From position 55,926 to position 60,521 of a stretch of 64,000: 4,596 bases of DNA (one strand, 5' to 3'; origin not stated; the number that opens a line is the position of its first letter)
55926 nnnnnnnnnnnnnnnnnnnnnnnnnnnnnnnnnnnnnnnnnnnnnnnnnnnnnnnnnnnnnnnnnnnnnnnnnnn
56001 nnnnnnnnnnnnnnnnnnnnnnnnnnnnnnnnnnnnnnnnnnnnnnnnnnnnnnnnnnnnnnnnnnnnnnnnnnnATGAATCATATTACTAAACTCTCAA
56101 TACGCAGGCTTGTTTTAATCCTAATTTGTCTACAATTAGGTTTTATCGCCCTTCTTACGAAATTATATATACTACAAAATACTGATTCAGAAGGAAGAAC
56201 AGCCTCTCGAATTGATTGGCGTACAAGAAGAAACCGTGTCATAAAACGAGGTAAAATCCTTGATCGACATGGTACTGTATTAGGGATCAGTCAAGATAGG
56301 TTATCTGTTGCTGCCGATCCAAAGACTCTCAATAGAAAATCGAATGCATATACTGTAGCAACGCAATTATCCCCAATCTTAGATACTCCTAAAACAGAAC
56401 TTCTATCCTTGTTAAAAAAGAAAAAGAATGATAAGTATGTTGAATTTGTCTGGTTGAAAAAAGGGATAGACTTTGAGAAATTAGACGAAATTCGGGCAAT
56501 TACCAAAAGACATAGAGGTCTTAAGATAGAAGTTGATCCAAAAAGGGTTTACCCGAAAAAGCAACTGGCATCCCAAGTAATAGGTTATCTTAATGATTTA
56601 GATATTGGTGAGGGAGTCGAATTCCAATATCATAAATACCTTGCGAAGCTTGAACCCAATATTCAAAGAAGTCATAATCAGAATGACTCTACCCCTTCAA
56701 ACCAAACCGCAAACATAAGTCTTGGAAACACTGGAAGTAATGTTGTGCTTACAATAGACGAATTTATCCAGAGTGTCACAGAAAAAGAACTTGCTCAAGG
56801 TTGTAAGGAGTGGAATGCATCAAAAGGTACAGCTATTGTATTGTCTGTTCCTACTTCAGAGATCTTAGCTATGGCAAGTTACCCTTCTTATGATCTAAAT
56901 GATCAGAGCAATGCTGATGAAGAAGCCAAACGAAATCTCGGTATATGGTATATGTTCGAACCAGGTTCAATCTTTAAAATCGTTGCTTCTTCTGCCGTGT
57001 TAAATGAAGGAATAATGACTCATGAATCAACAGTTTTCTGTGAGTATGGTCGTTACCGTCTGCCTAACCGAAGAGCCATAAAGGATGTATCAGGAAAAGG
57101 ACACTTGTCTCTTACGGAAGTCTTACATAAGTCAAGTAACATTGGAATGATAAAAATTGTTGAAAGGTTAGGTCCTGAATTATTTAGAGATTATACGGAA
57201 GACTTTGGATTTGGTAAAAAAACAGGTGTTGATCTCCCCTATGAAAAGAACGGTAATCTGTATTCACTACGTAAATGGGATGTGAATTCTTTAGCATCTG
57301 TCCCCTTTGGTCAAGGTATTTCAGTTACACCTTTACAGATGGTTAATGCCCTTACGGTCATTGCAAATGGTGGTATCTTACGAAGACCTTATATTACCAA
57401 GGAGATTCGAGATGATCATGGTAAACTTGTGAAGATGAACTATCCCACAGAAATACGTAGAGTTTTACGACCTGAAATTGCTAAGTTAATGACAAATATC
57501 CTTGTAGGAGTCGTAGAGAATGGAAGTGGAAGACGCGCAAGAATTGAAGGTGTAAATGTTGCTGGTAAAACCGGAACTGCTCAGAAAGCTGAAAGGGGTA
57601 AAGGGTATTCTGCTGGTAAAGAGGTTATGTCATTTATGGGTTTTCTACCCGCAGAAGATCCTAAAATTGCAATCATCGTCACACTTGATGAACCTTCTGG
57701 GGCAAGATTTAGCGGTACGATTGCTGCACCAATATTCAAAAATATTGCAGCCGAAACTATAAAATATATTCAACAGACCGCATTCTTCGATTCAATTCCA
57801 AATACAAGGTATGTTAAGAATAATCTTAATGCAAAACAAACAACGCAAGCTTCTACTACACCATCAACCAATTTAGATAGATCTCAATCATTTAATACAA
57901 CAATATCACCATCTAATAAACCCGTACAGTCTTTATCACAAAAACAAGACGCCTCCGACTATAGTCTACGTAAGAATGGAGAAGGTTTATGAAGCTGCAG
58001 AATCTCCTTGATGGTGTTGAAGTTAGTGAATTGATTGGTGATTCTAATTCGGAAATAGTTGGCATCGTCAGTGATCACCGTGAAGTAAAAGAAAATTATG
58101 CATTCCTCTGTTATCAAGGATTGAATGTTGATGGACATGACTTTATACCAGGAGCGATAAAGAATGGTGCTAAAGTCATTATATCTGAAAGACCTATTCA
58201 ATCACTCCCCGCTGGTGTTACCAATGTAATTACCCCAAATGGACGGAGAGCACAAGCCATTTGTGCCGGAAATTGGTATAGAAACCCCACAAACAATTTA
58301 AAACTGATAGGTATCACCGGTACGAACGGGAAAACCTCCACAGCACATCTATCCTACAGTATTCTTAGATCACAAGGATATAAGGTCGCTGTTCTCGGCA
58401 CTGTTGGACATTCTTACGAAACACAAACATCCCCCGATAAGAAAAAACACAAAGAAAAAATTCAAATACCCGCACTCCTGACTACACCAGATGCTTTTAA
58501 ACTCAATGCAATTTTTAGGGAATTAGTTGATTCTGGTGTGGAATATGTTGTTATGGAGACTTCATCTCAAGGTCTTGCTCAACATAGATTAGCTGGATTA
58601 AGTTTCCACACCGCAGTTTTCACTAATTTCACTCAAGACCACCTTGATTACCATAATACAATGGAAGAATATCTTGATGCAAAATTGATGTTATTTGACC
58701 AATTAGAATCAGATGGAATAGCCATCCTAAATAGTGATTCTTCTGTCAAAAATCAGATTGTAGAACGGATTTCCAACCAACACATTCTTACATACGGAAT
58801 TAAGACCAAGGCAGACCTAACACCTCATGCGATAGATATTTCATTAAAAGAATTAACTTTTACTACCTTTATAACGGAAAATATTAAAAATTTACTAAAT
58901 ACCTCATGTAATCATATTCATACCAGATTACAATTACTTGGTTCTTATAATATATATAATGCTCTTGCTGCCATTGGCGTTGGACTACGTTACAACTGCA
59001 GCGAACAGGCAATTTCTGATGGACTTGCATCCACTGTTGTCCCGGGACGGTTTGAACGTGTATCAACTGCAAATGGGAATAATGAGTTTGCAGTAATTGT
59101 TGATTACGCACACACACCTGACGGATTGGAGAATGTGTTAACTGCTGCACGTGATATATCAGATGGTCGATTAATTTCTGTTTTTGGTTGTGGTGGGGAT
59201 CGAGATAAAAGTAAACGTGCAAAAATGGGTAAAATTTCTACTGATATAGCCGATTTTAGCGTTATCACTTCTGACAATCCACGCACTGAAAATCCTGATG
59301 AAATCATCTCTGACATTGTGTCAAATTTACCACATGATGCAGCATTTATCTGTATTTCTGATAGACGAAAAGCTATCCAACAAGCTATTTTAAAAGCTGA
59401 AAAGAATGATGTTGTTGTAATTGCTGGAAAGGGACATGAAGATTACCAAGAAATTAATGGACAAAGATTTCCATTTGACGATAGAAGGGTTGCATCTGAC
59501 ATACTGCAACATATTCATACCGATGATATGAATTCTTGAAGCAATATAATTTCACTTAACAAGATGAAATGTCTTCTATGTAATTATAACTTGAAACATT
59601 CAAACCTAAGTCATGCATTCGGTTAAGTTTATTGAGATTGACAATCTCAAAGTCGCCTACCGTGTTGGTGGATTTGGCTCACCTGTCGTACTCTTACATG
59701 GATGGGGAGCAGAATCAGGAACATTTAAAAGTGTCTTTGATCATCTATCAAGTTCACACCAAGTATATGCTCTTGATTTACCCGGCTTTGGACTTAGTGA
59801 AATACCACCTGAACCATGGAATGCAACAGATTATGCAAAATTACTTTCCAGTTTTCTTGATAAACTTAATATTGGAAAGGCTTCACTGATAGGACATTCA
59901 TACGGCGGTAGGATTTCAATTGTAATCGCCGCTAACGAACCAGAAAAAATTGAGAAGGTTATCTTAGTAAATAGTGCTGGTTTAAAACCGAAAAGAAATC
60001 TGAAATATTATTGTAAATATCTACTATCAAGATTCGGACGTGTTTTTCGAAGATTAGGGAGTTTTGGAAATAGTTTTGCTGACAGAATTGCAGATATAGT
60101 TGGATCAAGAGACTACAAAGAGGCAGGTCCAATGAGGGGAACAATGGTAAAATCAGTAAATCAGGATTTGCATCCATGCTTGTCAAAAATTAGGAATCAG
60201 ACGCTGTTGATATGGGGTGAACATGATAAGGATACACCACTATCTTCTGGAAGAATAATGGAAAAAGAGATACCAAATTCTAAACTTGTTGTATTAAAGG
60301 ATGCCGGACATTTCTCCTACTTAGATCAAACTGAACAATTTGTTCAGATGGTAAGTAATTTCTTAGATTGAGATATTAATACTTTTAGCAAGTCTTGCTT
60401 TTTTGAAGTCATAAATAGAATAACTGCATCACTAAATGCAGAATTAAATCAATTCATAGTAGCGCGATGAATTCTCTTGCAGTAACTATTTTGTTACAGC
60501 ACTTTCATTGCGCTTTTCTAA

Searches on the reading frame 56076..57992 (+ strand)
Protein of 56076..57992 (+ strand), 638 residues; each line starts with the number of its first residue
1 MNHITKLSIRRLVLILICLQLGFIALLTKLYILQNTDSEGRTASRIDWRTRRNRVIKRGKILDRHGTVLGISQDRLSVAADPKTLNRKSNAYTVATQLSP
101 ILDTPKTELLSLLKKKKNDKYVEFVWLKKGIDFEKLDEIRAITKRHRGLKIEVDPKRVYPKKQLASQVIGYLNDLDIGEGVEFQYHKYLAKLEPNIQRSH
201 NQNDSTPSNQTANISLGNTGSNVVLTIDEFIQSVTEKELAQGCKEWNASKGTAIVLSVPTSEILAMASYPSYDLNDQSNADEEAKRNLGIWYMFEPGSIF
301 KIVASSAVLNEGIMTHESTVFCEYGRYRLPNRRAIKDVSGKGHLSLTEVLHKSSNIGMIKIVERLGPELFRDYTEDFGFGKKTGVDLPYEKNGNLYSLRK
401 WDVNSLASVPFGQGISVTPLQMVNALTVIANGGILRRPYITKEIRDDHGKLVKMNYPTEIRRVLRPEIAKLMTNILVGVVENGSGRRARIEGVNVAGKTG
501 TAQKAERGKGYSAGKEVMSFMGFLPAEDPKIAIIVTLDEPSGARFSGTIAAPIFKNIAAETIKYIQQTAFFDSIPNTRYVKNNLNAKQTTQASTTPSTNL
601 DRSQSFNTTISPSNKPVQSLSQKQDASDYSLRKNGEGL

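Call 6: search_protein_families(library=ncbifam, proteins=[window:56076-57992:+])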
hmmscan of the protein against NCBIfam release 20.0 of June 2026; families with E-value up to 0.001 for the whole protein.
window:56076-57992:+ (638 aa): 25 families
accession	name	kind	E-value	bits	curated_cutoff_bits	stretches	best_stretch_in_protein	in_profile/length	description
TIGR02214.1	spoVD_pbp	equivalog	1.1e-121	407.1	688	1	11-566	1-559/636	stage V sporulation protein D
TIGR03423.1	pbp2_mrdA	equivalog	2.5e-84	283.9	455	1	10-560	1-589/593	penicillin-binding protein 2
NF053573.1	PBP2_PenA_Neis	exception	4.9e-80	269.7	1105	1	10-562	26-561/572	peptidoglycan D,D-transpeptidase PBP2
NF011685.0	PRK15105.1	subfamily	7e-65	219.7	737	1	10-564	22-560/588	peptidoglycan glycosyltransferase FtsI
NF038271.1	strep_PBP2X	exception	1.6e-48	165.5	1050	1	48-594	63-650/750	penicillin-binding protein PBP2X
TIGR02074.1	PBP_1a_fam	subfamily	1.7e-32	112.9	508.75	1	215-562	218-533/535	PBP1A family penicillin-binding protein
NF008061.0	PRK10795.1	equivalog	1.1e-26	93.6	962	2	218-557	246-612/634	peptidoglycan DD-transpeptidase MrdA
NF051842.1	PBP4_5_Efaec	equivalog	4e-24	85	700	1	56-544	163-652/668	penicillin-binding protein PBP4(5)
NF038278.1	strep_PBP2B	exception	1.9e-22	79.5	975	1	209-539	293-654/678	penicillin-binding protein PBP2B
NF038276.1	strep_PBP2A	exception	5.6e-21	74.5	1100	1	319-624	420-695/716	penicillin-binding protein PBP2A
NF051885.1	tranpepglycosPbpC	equivalog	8.9e-17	60.9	900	1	223-504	294-546/632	multimodular transpeptidase-transglycosylase PbpC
NF038274.1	strep_PBP1B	exception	1.4e-13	50.1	1225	1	186-501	309-611/745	penicillin-binding protein PBP1B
NF033378.1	MECD_PBP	exception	5.4e-13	48.1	1450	1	57-523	152-629/678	PBP2a family beta-lactam-resistant peptidoglycan transpeptidase MecD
NF038272.1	strep_PBP1A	exception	3e-12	45.6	1075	1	337-505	410-562/658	penicillin-binding protein PBP1A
NF000237.1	MECA_PBP2A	equivalog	8.3e-12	44.2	750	1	57-522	150-619/668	PBP2a family beta-lactam-resistant peptidoglycan transpeptidase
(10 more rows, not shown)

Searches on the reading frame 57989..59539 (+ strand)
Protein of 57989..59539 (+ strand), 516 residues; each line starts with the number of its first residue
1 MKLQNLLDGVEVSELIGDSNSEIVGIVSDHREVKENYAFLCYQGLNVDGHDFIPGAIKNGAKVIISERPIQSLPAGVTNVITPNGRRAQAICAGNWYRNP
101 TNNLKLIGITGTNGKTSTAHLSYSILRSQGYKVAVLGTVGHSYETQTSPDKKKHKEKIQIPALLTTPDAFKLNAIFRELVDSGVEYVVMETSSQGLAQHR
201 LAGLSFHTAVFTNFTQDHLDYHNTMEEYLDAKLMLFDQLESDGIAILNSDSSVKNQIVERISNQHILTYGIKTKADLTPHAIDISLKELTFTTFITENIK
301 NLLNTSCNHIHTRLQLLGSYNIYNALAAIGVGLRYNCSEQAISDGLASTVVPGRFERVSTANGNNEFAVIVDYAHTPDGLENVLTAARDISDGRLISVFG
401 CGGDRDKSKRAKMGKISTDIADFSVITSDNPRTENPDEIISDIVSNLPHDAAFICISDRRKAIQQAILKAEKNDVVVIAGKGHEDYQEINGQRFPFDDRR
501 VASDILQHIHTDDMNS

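Call 6: search_protein_families(library=ncbifam, proteins=[window:57989-59539:+])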
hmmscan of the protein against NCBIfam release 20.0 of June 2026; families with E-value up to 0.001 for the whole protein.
window:57989-59539:+ (516 aa): 31 families (the best 25 are shown)
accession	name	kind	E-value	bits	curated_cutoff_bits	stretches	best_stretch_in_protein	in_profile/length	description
NF001126.0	PRK00139.1-4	equivalog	8.3e-168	558.9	373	1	1-508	1-484/486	UDP-N-acetylmuramoyl-L-alanyl-D-glutamate--2,6-diaminopimelate ligase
NF008896.0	PRK11929.1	equivalog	2.4e-152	508.9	1023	1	18-507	24-499/965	bifunctional UDP-N-acetylmuramoyl-L-alanyl-D-glutamate--2,6-diaminopimelate ligase MurE/UDP-N-acetylmuramoyl-tripeptide--D-alanyl-D-alanine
TIGR01085.1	murE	subfamily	8.7e-149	496.4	257.3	1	21-506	2-471/472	UDP-N-acetylmuramyl-tripeptide synthetase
NF001124.0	PRK00139.1-2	equivalog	4.6e-141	471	476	1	18-510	23-496/500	UDP-N-acetylmuramoyl-L-alanyl-D-glutamate--2,6-diaminopimelate ligase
NF001123.0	PRK00139.1-1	equivalog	4.1e-118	395.1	586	1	19-508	16-491/493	UDP-N-acetylmuramoyl-L-alanyl-D-glutamate--2,6-diaminopimelate ligase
NF010628.0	PRK14022.1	equivalog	1.3e-97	327.5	536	1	19-496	31-470/483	UDP-N-acetylmuramoyl-L-alanyl-D-glutamate--L-lysine ligase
NF001130.0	PRK00139.2-4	equivalog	1.2e-75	255.3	715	1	17-509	25-514/516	UDP-N-acetylmuramoyl-L-alanyl-D-glutamate--2,6-diaminopimelate ligase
NF001127.0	PRK00139.2-1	equivalog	7.5e-55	186.6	997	1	22-513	29-518/520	UDP-N-acetylmuramoyl-L-alanyl-D-glutamate--2,6-diaminopimelate ligase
NF001131.0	PRK00139.2-5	equivalog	1.5e-47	162.6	1000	1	78-496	83-472/483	UDP-N-acetylmuramoyl-L-alanyl-D-glutamate--2,6-diaminopimelate ligase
NF001129.0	PRK00139.2-3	equivalog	2.9e-47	161.3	762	1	18-498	36-506/517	UDP-N-acetylmuramoyl-L-alanyl-D-glutamate--2,6-diaminopimelate ligase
TIGR02068.2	cya_phycin_syn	equivalog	8.6e-41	139.8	850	1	99-482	474-850/862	cyanophycin synthetase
NF010623.0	PRK14016.1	subfamily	1.3e-36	126.1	877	1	101-480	477-850/871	cyanophycin synthetase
TIGR01143.1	murF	subfamily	5.7e-35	121.1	288.6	2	29-132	2-102/418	UDP-N-acetylmuramoyl-tripeptide--D-alanyl-D-alanine ligase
TIGR01082.1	murC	equivalog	3.9e-31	108.6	335.1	1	186-399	151-352/449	UDP-N-acetylmuramate--L-alanine ligase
TIGR01087.1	murD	equivalog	4.3e-28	98.6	211.95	2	179-363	146-316/441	UDP-N-acetylmuramoyl-L-alanine--D-glutamate ligase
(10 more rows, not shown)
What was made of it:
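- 57989..59539 (+): murE. NF001126 matches at E=8e-168, above the cutoff (call 6).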

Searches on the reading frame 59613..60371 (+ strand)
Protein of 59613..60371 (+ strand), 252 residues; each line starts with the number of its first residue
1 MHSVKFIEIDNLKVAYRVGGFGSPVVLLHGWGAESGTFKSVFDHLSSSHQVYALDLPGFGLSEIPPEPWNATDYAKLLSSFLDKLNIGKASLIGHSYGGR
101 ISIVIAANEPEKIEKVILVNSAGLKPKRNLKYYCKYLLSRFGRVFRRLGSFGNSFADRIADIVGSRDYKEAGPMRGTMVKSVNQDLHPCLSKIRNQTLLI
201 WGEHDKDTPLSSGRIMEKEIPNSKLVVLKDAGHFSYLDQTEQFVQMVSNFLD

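Call 6: search_protein_families(library=ncbifam, proteins=[window:59613-60371:+])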
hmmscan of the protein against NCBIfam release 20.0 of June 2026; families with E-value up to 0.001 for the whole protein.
window:59613-60371:+ (252 aa): 35 families (the best 25 are shown)
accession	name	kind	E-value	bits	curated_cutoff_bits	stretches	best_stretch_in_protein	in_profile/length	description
NF058580.1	lipase_V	equivalog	1.6e-38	132.6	300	1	13-241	14-228/230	EstV family lipase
NF011457.0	PRK14875.1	equivalog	1.8e-34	119.4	307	2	5-132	113-242/372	acetoin dehydrogenase dihydrolipoyllysine-residue acetyltransferase subunit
NF050089.1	i_nPHAscl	equivalog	3.3e-29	101.8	300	2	13-125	8-121/288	intracellular short-chain-length polyhydroxyalkanoate depolymerase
NF045632.1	hydroxlase_HsaD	equivalog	2.3e-28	98.9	400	2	4-124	14-140/290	4,5:9,10-diseco-3-hydroxy-5,9,17-trioxoandrosta-1(10),2-diene-4-oate hydrolase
TIGR02427.1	protocat_pcaD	equivalog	7.5e-28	97.6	255.85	2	24-122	15-113/251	3-oxoadipate enol-lactonase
NF051488.1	bifunc_PcaDC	exception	2.2e-27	96.2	390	2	16-122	4-112/375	bifunctional 3-oxoadipate enol-lactonase/4-carboxymuconolactone decarboxylase PcaDC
TIGR03695.1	menH_SHCHC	equivalog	1.4e-26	93.5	208.55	2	24-125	4-109/252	2-succinyl-6-hydroxy-2,4-cyclohexadiene-1-carboxylate synthase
TIGR01738.1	bioH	equivalog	1.9e-26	93.2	206.95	2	24-122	6-99/245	pimeloyl-ACP methyl ester esterase BioH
NF051487.1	bifunc_PcaCD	exception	6.6e-25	88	430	2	183-251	343-411/413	bifunctional 4-carboxymuconolactone decarboxylase/3-oxoadipate enol-lactonase PcaCD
NF002938.0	PRK03592.1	equivalog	4.2e-20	72.3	241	1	3-126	11-133/298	haloalkane dehalogenase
TIGR01250.1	pro_imino_pep_2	subfamily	3.6e-19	69.4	167.65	2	185-251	222-287/288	proline iminopeptidase-family hydrolase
TIGR03343.1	biphenyl_bphD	equivalog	6.1e-19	68.3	462.15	2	9-125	17-138/282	2-hydroxy-6-oxo-6-phenylhexa-2,4-dienoate hydrolase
TIGR02240.1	PHA_depoly_arom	equivalog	1.6e-18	67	250.6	2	7-122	7-125/276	poly(3-hydroxyalkanoate) depolymerase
NF045945.1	ProImpepLactob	equivalog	1.5e-17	64.1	400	2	9-121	10-131/293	proline iminopeptidase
TIGR03611.1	RutD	equivalog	7.2e-17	61.6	238.5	2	24-121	15-113/258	pyrimidine utilization protein D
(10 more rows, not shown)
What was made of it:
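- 59613..60371 (+): Alpha/beta-fold hydrolase embedded in the cluster. It matches Abhydrolase families (call 6).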
